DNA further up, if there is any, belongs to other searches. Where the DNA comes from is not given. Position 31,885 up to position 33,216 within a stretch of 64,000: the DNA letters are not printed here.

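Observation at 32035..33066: PilT-like protein keeps the P-loop but has lost the Walker B glutamate and the His-box histidine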

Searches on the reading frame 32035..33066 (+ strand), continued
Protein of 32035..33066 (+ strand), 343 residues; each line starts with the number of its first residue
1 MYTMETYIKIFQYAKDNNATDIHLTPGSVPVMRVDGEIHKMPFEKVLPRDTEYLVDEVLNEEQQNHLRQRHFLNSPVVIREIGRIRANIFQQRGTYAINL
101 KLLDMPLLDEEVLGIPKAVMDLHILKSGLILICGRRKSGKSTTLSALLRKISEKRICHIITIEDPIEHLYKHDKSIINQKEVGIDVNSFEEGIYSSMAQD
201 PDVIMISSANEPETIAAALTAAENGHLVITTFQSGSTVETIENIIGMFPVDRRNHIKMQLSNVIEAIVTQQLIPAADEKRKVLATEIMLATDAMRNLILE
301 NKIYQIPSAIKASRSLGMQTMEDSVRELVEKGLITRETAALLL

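Call 26: find_encoding_contigs(protein=P0027, flank=10000, max_places=2)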
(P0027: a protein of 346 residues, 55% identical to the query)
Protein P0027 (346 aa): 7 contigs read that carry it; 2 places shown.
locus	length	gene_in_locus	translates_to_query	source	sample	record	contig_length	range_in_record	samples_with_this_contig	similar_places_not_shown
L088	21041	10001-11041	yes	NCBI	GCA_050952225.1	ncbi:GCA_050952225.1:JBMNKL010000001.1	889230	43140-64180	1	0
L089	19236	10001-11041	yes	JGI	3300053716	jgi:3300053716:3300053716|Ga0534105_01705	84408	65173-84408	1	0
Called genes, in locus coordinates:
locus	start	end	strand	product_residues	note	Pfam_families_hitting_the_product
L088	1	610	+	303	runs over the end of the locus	PF00512:HisKA, PF02518:HATPase_c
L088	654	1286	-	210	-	PF01205:Impact_N, PF09186:DUF1949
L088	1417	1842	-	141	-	PF00293:NUDIX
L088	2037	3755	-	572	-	PF00884:Sulfatase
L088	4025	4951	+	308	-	PF00072:Response_reg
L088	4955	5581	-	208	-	PF00692:dUTPase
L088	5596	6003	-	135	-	PF05164:ZapA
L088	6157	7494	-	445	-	-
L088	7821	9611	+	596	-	PF17297:PEPCK_N, PF00821:PEPCK_GTP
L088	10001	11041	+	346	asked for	PF00437:T2SSE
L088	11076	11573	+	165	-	-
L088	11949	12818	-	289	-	PF00398:RrnaAD, PF13649:Methyltransf_25 (weak)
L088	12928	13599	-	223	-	PF00753:Lactamase_B, PF13483:Lactamase_B_3, PF12706:Lactamase_B_2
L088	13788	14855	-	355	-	PF03990:DUF348 (weak), PF07501:G5, PF06725:3D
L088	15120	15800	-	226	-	PF00392:GntR, PF07729:FCD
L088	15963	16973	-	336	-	PF00532:Peripla_BP_1, PF13407:Peripla_BP_4, PF13377:Peripla_BP_3 (faint)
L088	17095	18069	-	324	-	PF02653:BPD_transp_2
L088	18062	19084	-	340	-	PF02653:BPD_transp_2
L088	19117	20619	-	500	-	PF00005:ABC_tran, PF03193:RsgA_GTPase (faint), PF13304:AAA_21 (faint), PF00005:ABC_tran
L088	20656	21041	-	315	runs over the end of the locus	PF01208:URO-D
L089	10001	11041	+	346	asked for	PF00437:T2SSE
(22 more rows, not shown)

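Call 40: find_encoding_contigs(protein=P0026, flank=10000, max_places=1)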
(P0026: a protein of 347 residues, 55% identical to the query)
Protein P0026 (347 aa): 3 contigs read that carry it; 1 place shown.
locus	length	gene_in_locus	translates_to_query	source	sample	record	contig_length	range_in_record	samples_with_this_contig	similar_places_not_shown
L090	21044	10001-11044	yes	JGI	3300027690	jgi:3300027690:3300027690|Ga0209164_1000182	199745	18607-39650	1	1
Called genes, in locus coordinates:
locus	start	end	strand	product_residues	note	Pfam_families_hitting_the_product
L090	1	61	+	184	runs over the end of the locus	PF01842:ACT, PF13291:ACT_4 (faint), PF22629:ACT_AHAS_ss, PF13710:ACT_5, PF10369:ALS_ss_C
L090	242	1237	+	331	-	PF00670:AdoHcyase_NAD (weak), PF02826:2-Hacid_dh_C (weak), PF03446:NAD_binding_2 (weak), PF07991:KARI_N, PF01450:KARI_C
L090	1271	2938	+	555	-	PF02776:TPP_enzyme_N, PF00205:TPP_enzyme_M, PF02775:TPP_enzyme_C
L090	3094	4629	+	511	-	PF00682:HMGL-like, PF22617:HCS_D2, PF08502:LeuA_dimer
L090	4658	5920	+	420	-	PF00330:Aconitase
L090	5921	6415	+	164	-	PF00694:Aconitase_C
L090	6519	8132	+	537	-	PF00682:HMGL-like, PF22617:HCS_D2, PF08502:LeuA_dimer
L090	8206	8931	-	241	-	PF01797:Y1_Tnp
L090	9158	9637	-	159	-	PF00080:Sod_Cu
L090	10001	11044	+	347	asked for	PF00437:T2SSE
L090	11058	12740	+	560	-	PF07730:HisKA_3, PF02518:HATPase_c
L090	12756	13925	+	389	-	-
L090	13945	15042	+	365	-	PF17231:DUF5305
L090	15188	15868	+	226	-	-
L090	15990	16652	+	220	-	-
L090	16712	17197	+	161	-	-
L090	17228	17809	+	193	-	-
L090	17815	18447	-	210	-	PF00072:Response_reg, PF00196:GerE, PF08281:Sigma70_r4_2 (weak)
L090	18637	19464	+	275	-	PF19293:CdaA_N (weak), PF02457:DAC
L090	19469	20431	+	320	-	PF07949:YbbR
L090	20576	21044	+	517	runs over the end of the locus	PF00370:FGGY_N, PF02782:FGGY_C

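Call 41: find_encoding_contigs(protein=P0021, flank=10000, max_places=1)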
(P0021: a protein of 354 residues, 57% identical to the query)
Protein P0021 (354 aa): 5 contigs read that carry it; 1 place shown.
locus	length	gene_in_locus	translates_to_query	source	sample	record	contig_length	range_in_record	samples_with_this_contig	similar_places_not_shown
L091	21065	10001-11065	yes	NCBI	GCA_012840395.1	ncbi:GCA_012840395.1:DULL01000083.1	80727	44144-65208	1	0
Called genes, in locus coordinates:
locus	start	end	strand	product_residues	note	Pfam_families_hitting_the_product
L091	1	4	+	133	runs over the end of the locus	PF02826:2-Hacid_dh_C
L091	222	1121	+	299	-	PF00701:DHDPS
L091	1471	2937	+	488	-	PF07690:MFS_1, PF00083:Sugar_tr, PF07690:MFS_1 (weak)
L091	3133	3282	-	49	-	-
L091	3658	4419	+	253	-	PF10370:Rv2993c-like_N, PF01557:FAA_hydrolase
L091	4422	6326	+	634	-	PF02824:TGS, PF07973:tRNA_SAD, PF00587:tRNA-synt_2b, PF03129:HGTP_anticodon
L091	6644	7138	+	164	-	PF05198:IF3_N, PF00707:IF3_C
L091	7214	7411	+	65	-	PF01632:Ribosomal_L35p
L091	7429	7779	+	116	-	PF00453:Ribosomal_L20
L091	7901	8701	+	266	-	PF22435:MRM3-like_sub_bind, PF08032:SpoU_sub_bind, PF00588:SpoU_methylase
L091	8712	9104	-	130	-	PF14276:DUF4363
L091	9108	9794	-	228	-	PF04239:DUF421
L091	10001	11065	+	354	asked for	PF00437:T2SSE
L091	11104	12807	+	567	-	PF07730:HisKA_3, PF02518:HATPase_c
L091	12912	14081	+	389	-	-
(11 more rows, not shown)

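Call 42: find_encoding_contigs(protein=P0023, flank=10000, max_places=2)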
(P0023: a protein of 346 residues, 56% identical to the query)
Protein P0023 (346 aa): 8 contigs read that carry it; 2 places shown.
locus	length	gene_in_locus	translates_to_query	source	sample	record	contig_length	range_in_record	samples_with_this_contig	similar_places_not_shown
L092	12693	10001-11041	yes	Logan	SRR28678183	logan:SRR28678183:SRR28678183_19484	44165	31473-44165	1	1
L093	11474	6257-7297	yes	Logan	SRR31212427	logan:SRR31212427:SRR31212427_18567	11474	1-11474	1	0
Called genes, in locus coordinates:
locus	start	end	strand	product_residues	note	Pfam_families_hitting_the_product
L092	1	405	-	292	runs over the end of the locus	PF02311:AraC_binding (weak), PF00165:HTH_AraC, PF12833:HTH_18, PF00165:HTH_AraC (weak)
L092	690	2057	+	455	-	PF01547:SBP_bac_1, PF13416:SBP_bac_8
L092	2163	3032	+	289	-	PF00528:BPD_transp_1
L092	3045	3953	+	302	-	PF00528:BPD_transp_1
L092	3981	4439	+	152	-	PF13669:Glyoxalase_4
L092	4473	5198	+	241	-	PF00106:adh_short, PF08659:KR (weak), PF13561:adh_short_C2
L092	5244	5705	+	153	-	PF00903:Glyoxalase (weak), PF13669:Glyoxalase_4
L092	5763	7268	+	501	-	PF22848:ASD1_dom, PF06964:Alpha-L-AF_C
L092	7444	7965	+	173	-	PF12671:Amidase_6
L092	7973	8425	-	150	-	PF01584:CheW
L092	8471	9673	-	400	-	PF01960:ArgJ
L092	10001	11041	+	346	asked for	PF00437:T2SSE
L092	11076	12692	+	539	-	?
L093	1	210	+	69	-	?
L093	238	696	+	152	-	PF13669:Glyoxalase_4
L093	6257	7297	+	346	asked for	PF00437:T2SSE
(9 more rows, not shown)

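Call 44: list_cluster_members(proteins=[P0001])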
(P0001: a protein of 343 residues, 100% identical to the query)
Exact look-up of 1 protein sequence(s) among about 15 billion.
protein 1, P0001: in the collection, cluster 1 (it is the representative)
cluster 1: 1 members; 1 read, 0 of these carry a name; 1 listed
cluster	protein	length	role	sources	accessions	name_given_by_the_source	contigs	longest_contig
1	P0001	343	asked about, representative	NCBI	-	-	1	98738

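Call 59: predict_structure(alignment_id=A2)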
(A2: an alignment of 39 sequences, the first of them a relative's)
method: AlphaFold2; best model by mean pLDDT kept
length: 343 residues; sequences in the alignment: 39
mean_pLDDT: 91.5   pTM: 0.82
mean pLDDT of the five models: 91.5, 89.6, 88.1, 86.6, 80.0
residues with pLDDT >= 90: 245; 70-90: 94; 50-70: 4; < 50: 0
segments of 3 or more residues with pLDDT < 50: none
pLDDT, mean of each block of 10 residues (from residue 1): 91 87 92 85 94 92 88 83 86 88 75 91 97 93 92 94 83 86 86 97 96 98 98 96 96 96 98 88 95 95 96 94 95 91 85
secondary structure, 60 per line:
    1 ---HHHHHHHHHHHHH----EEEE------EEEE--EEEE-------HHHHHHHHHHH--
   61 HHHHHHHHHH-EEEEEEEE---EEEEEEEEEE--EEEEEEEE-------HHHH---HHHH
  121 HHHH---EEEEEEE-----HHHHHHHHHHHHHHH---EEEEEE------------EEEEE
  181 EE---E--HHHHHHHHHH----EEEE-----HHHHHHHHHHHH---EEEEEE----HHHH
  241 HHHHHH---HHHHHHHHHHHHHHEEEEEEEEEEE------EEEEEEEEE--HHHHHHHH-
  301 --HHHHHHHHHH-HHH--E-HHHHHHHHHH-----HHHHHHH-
elements in order: H4-16 E21-24 E31-34 E37-40 H48-58 H61-70 E72-79 E83-92 E95-102 H110-113 H117-124 E128-134 H140-154 E158-163 E176-182 H189-198 E203-206 H212-223 E227-232 H237-246 H250-263 E264-274 E281-289 H292-299 H303-312 H321-330 H336-342

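Call 63: fold_search(model_id=the predicted structure, library=pdb)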
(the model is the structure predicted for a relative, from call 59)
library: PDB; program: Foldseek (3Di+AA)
matches with E <= 10: 1740; with E <= 0.001: 450
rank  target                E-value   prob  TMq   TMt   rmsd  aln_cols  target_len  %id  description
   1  9n32_A                1.1e-40  1.00  0.90  0.88   2.5       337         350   33  PilU from Pseudomonas aeruginosa: C3ocococ conformation (released 2025-12-10)
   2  9n32_B                1.1e-40  1.00  0.90  0.88   2.5       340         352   33  PilU from Pseudomonas aeruginosa: C3ocococ conformation (released 2025-12-10)
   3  9n32_C                1.1e-40  1.00  0.89  0.88   2.4       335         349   33  PilU from Pseudomonas aeruginosa: C3ocococ conformation (released 2025-12-10)
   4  6ojx_A                1.5e-40  1.00  0.85  0.83   3.1       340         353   37  PilT4 from Geobacter metallireducens bound to ATP (released 2019-11-20)
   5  9n32_D                2.2e-40  1.00  0.89  0.87   2.5       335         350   33  PilU from Pseudomonas aeruginosa: C3ocococ conformation (released 2025-12-10)
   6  6ok2_A                2.7e-40  1.00  0.87  0.84   2.7       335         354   37  PilT4 from Geobacter metallireducens bound to ADP: C3ocococ conformation (released 2019-11-20)
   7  6ojy_A                3.1e-40  1.00  0.88  0.86   2.5       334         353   37  Methylated PilT4 from Geobacter metallireducens bound to sulfate: C3ocococ conformation (released 2019-11-20)
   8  6ojy_C                4.7e-40  1.00  0.88  0.85   2.7       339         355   36  Methylated PilT4 from Geobacter metallireducens bound to sulfate: C3ocococ conformation (released 2019-11-20)
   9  6ojx_B                5.6e-40  1.00  0.84  0.82   3.0       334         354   37  PilT4 from Geobacter metallireducens bound to ATP (released 2019-11-20)
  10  6ojy_B                6.3e-40  1.00  0.85  0.83   3.2       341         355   36  Methylated PilT4 from Geobacter metallireducens bound to sulfate: C3ocococ conformation (released 2019-11-20)
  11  6ojy_D                6.7e-40  1.00  0.85  0.83   3.0       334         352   37  Methylated PilT4 from Geobacter metallireducens bound to sulfate: C3ocococ conformation (released 2019-11-20)
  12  6ojy_E                9.0e-40  1.00  0.86  0.83   2.8       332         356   37  Methylated PilT4 from Geobacter metallireducens bound to sulfate: C3ocococ conformation (released 2019-11-20)
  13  6okv_B                9.6e-40  1.00  0.86  0.84   3.0       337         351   37  PilT4 from Geobacter metallireducens bound to AMP-PNP: C2ccocco conformation (released 2019-11-20)
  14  6ok2_D                1.1e-39  1.00  0.91  0.87   2.4       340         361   36  PilT4 from Geobacter metallireducens bound to ADP: C3ocococ conformation (released 2019-11-20)
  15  5fl3                  1.1e-39  1.00  0.88  0.86   2.8       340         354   36  PilT2 from Thermus thermophilus (released 2015-11-11)
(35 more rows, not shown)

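Call 70: search_protein_representatives(alignment_id=A2)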
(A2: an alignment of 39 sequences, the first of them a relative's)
Query: 39 sequences, 346 profile positions. Proteins with E-value up to 0.001 (for the whole library): 41572; up to 1e-10: 25976; up to 1e-30: 7201. The best 150 are listed.
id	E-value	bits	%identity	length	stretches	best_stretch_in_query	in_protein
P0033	3.5e-169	578.5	-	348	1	1-344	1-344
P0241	2.4e-167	572.5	-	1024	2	9-344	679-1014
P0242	4.0e-154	529.0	-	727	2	7-342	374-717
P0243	1.4e-153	527.3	-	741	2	7-344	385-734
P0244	1.6e-142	490.9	-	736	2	7-342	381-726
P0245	2.9e-141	486.7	-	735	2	8-342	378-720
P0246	1.2e-135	468.3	-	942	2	4-343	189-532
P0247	8.3e-135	465.5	-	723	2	5-341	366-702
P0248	1.5e-118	412.0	-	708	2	9-342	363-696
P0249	4.1e-115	400.7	-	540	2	7-278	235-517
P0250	7.9e-108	376.8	-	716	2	11-343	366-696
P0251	2.4e-104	365.3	-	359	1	6-344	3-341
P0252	1.4e-103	362.8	-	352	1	7-344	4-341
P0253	2.6e-103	361.9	-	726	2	122-339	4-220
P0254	1.1e-101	356.5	-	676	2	5-306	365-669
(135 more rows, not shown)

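Call 81: find_homologous_proteins(query=L088:11076-11570:+, max_evalue=0.00001)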
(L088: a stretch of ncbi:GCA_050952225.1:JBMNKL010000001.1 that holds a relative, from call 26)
Query L088:11076-11570:+ (165 aa): 1 proteins with E <= 0.00001 among 173 candidates.
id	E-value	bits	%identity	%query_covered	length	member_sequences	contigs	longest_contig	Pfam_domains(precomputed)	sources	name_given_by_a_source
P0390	5.5e-96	337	99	100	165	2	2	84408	-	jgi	jgi:NarL family two-component system sensor histidine kinase LiaS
